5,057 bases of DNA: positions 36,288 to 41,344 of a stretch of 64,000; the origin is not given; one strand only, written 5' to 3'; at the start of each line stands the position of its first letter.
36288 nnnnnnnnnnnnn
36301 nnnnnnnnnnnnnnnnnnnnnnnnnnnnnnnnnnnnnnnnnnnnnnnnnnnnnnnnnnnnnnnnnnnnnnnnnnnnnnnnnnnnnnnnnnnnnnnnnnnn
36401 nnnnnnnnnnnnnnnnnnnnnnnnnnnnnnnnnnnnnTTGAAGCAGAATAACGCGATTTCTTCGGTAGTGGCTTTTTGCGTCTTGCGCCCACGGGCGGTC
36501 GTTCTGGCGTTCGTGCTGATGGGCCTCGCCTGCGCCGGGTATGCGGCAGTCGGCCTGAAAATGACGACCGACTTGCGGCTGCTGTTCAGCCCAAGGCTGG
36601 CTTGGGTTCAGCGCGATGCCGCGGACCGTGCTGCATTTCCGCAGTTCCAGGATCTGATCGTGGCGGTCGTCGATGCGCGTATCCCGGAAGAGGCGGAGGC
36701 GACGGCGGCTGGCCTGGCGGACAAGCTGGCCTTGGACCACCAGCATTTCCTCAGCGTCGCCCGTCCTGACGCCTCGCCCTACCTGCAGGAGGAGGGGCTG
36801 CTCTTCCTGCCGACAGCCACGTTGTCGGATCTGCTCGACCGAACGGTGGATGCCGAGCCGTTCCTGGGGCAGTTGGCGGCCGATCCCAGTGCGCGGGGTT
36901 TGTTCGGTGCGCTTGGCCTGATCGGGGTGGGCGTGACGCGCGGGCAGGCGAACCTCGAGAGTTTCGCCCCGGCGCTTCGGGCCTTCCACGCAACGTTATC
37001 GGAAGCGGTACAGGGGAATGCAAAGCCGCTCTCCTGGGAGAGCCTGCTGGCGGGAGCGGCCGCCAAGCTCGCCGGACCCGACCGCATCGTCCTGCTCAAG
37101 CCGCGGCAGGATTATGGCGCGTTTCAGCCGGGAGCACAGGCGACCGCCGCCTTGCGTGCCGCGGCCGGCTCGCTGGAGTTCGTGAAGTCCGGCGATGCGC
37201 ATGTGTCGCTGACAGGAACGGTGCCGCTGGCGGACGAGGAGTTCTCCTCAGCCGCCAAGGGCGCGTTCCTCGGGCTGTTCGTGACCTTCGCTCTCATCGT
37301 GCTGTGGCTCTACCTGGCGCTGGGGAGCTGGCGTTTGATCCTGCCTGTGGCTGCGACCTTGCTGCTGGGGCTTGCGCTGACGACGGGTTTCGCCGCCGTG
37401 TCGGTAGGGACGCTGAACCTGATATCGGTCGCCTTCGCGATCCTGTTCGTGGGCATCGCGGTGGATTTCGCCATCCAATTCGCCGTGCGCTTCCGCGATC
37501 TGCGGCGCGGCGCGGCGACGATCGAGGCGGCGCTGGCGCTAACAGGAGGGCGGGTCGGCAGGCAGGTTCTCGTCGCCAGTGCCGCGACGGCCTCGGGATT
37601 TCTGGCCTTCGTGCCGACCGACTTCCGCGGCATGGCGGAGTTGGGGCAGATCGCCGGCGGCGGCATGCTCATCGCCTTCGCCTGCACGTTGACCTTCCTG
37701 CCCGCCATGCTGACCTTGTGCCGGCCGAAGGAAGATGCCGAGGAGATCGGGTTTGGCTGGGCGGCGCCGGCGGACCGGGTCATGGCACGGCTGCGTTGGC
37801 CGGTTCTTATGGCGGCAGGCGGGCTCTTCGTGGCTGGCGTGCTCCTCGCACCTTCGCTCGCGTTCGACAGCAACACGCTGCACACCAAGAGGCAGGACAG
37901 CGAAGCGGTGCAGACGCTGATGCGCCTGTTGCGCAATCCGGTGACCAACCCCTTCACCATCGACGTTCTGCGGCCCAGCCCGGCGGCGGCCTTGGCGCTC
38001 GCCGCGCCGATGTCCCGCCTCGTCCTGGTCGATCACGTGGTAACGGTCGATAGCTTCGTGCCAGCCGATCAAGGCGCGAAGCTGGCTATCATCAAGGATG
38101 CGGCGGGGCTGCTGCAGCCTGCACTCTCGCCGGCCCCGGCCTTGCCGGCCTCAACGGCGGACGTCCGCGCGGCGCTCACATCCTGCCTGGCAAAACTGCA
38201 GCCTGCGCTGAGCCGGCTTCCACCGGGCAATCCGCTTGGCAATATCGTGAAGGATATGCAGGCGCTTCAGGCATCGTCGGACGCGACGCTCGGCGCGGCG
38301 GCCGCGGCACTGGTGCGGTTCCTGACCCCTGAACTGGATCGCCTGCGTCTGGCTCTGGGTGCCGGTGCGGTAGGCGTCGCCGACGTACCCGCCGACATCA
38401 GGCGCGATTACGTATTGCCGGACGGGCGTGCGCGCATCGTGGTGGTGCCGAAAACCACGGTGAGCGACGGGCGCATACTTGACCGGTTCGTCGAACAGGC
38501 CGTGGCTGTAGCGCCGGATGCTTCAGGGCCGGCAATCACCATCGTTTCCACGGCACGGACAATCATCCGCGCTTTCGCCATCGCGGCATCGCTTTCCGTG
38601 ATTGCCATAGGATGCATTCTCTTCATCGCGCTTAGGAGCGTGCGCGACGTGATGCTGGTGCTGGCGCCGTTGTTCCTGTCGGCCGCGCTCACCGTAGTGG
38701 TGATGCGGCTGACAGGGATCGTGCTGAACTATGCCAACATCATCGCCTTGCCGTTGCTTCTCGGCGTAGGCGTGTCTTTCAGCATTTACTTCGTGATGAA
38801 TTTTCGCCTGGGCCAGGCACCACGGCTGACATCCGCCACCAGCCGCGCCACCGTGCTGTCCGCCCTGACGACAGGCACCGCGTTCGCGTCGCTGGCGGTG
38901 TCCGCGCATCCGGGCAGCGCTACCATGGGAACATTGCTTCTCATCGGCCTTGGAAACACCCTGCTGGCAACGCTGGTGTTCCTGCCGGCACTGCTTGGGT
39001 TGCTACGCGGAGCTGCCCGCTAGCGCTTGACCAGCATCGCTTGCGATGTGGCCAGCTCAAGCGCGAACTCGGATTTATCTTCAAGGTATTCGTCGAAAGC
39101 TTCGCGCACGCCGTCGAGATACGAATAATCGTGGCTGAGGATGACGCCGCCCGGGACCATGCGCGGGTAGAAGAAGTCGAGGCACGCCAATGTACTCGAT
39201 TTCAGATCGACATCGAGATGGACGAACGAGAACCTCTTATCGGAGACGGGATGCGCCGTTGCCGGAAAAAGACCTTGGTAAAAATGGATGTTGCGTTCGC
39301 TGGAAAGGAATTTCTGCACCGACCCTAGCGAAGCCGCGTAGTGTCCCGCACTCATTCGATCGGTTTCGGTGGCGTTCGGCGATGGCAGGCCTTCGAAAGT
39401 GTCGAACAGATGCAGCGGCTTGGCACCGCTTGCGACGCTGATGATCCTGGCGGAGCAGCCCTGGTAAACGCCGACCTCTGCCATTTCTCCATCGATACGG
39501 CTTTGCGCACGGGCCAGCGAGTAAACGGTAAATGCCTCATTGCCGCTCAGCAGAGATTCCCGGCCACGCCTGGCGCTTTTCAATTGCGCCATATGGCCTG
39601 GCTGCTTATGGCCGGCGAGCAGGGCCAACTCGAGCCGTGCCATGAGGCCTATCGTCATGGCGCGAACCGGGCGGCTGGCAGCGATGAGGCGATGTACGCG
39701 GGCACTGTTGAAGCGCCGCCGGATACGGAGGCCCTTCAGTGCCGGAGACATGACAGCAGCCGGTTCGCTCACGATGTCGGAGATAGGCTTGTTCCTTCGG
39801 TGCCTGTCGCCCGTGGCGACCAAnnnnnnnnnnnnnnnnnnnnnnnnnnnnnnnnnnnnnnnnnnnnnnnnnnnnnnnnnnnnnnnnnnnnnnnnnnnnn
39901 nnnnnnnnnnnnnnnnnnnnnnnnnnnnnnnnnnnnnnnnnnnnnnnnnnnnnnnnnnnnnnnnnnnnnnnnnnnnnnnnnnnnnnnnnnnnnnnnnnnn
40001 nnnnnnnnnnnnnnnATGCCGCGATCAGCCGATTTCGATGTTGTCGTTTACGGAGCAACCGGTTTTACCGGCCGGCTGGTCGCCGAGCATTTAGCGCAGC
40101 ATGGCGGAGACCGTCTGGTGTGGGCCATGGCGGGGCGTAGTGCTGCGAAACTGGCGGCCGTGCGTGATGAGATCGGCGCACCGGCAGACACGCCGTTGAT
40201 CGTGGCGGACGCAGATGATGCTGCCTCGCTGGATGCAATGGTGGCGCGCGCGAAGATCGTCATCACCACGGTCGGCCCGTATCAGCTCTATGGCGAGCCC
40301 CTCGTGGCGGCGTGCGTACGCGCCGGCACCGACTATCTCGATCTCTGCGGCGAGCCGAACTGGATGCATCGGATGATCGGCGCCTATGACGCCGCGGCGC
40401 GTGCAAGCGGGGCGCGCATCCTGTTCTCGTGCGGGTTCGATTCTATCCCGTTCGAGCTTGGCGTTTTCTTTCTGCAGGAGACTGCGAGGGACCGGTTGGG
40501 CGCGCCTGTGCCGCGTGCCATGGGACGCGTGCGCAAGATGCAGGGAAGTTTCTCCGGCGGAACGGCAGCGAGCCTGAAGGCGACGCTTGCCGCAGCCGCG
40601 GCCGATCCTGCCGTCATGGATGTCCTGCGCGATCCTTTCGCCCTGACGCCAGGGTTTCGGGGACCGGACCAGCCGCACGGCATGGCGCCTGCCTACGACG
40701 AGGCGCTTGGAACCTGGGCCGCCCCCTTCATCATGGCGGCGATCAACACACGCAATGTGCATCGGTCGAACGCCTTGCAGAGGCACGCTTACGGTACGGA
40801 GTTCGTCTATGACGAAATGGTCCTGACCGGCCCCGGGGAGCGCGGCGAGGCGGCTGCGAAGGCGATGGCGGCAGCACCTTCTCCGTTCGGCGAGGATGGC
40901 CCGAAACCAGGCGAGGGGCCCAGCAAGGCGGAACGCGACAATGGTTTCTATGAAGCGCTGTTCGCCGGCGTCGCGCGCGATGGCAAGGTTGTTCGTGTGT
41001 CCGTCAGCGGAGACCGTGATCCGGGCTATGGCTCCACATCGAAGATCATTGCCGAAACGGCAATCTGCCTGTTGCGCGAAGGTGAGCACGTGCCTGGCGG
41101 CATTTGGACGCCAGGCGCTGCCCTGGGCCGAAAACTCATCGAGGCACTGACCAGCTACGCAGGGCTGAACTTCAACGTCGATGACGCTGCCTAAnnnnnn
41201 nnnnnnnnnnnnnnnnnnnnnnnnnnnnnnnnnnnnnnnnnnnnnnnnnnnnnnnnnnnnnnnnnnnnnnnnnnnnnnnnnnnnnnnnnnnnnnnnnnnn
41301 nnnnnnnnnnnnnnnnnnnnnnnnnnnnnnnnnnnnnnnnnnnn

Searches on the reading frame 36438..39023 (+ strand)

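Call 6: search_protein_families(library=pfam, proteins=[window:36438-39023:+])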
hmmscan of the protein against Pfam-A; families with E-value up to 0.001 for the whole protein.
window:36438-39023:+ (861 aa): 1 family
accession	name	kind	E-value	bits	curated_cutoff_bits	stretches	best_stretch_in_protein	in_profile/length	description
PF03176.21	MMPL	-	1.6e-19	70.4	20.5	2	232-454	103-319/333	MMPL family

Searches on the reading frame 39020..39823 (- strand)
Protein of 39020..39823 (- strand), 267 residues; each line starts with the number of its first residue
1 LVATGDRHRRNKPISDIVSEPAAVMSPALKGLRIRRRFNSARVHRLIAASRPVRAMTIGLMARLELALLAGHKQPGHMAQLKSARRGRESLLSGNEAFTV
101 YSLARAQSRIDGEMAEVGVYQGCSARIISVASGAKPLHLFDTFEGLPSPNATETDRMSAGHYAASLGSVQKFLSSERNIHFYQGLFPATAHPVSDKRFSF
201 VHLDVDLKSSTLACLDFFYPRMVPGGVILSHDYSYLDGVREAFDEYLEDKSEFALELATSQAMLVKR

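Call 6: search_protein_families(library=pfam, proteins=[window:39020-39823:-])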
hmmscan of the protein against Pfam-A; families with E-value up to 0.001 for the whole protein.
window:39020-39823:- (267 aa): 2 families
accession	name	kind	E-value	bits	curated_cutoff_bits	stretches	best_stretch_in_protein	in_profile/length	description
PF05711.17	TylF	-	6.9e-17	62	23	1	107-249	88-245/264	Macrocin-O-methyltransferase (TylF)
PF13578.12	Methyltransf_24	-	8.6e-10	39.9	26.3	1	116-233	2-105/105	Methyltransferase domain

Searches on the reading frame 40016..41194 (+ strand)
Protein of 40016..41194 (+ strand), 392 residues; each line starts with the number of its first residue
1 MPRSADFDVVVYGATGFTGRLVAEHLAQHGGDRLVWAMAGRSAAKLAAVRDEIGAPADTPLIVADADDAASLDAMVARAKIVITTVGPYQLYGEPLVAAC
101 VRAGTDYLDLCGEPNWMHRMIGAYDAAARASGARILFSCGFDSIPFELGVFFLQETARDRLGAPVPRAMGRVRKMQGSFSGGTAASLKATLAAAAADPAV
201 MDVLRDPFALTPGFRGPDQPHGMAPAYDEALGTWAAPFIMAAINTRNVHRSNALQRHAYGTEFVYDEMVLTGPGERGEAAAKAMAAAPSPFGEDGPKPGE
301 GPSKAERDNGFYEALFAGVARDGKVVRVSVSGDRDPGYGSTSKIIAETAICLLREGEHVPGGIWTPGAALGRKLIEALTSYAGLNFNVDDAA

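Call 6: search_protein_families(library=pfam, proteins=[window:40016-41194:+])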
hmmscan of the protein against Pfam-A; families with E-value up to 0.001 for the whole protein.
window:40016-41194:+ (392 aa): 4 families
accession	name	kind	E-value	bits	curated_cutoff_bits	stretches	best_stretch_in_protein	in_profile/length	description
PF03435.24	Sacchrp_dh_NADP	-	4.8e-14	53.2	25.1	1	9-134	1-127/129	Saccharopine dehydrogenase NADP binding domain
PF13460.12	NAD_binding_10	-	2.4e-06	28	27.2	1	13-90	1-72/184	NAD(P)H-binding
PF01370.27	Epimerase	-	0.00013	21.9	20.9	1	9-85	1-71/240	NAD dependent epimerase/dehydratase family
PF05368.20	NmrA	-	0.00037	20.6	27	1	9-105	5-99/298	NmrA-like family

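Call 10: search_protein_families(library=ncbifam, proteins=[window:40016-41194:+], max_evalue=0.01)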
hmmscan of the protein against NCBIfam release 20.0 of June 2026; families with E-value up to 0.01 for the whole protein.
window:40016-41194:+ (392 aa): 3 families
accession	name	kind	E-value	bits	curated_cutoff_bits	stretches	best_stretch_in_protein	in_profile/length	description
NF005449.0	PRK07041.1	equivalog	0.00036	20.5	257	1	8-80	9-78/240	SDR family oxidoreductase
NF005495.0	PRK07109.1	subfamily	0.00051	19.4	264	1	9-88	11-85/334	SDR family oxidoreductase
NF006565.0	PRK09072.1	equivalog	0.0012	18.5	238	1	7-80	6-75/265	SDR family oxidoreductase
